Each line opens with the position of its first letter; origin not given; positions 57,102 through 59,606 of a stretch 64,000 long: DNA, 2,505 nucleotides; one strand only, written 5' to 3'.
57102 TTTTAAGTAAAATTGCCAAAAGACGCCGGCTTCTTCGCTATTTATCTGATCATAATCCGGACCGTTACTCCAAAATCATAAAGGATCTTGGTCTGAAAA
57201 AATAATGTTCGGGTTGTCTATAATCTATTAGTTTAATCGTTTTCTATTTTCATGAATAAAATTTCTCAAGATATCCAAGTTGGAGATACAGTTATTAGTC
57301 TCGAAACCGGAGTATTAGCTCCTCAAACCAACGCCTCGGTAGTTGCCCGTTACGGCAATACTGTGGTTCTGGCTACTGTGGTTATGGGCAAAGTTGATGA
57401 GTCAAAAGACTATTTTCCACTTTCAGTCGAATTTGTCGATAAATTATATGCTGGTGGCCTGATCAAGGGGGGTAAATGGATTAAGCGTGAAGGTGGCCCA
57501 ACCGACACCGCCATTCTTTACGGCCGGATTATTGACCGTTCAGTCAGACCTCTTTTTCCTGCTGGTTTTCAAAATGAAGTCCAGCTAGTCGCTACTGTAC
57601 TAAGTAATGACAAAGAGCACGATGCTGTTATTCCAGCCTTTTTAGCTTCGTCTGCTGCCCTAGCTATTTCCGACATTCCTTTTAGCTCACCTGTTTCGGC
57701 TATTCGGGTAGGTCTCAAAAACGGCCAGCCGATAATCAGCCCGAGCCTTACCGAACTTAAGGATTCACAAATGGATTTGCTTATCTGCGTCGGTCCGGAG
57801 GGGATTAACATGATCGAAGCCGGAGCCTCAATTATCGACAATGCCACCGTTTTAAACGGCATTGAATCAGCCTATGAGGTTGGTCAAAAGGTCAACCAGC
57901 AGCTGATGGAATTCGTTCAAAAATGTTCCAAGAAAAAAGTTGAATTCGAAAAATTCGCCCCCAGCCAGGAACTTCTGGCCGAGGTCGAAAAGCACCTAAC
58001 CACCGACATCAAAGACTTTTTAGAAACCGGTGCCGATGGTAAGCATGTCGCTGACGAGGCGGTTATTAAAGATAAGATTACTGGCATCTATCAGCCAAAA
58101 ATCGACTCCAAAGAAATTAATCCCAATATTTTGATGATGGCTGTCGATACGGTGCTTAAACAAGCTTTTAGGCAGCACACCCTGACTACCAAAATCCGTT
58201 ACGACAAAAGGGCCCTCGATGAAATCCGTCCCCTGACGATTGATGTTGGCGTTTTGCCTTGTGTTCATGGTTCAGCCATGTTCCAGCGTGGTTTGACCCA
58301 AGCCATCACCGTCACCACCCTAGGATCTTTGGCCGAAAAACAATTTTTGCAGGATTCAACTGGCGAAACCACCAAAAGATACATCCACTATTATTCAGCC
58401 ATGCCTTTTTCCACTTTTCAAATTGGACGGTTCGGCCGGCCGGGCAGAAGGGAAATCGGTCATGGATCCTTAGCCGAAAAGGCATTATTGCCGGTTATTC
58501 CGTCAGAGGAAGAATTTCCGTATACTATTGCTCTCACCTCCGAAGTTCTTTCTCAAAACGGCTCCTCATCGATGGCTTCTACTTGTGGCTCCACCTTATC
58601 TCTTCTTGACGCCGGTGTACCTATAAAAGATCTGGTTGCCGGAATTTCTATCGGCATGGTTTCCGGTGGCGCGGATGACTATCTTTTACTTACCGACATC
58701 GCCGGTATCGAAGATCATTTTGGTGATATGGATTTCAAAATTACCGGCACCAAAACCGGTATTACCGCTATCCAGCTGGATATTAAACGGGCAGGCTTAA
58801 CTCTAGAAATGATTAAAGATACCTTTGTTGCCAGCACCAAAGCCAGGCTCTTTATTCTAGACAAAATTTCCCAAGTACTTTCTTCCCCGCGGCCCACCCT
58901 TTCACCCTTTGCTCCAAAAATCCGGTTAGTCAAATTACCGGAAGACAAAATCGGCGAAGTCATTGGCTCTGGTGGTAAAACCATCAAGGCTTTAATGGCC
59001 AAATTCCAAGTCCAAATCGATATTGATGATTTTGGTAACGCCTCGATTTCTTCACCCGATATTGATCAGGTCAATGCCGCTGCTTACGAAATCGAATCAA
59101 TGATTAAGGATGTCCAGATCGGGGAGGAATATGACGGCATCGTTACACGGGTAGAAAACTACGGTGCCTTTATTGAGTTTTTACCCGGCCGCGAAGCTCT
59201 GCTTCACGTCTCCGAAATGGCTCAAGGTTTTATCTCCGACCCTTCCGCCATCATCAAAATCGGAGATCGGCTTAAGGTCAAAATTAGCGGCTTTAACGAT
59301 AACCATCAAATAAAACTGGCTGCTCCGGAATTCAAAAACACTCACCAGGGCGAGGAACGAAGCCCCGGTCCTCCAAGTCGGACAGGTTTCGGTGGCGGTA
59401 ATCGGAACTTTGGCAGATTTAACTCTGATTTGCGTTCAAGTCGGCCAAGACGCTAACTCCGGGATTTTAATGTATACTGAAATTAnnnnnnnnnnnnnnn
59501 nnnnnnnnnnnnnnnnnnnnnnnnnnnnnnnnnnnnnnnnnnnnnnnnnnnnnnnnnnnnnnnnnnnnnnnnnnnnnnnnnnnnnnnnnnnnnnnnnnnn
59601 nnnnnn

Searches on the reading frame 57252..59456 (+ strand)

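Call 56: search_protein_families(library=pfam, proteins=[window:57252-59456:+], max_evalue=0.001)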
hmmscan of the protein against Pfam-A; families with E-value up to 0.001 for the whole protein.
window:57252-59456:+ (734 aa): 4 families
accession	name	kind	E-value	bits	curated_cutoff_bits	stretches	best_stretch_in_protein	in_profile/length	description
PF01138.27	RNase_PH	-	1.8e-46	158.2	25.5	2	324-457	1-130/130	3' exoribonuclease family, domain 1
PF00575.29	S1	-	3.6e-14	53.3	22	1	621-685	2-66/74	S1 RNA binding domain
PF03725.20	RNase_PH_C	-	1.1e-11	44.9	20.8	1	147-209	2-66/67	3' exoribonuclease family, domain 2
PF00013.35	KH_1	-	1.7e-09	37.7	21.5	1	560-615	4-65/66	KH domain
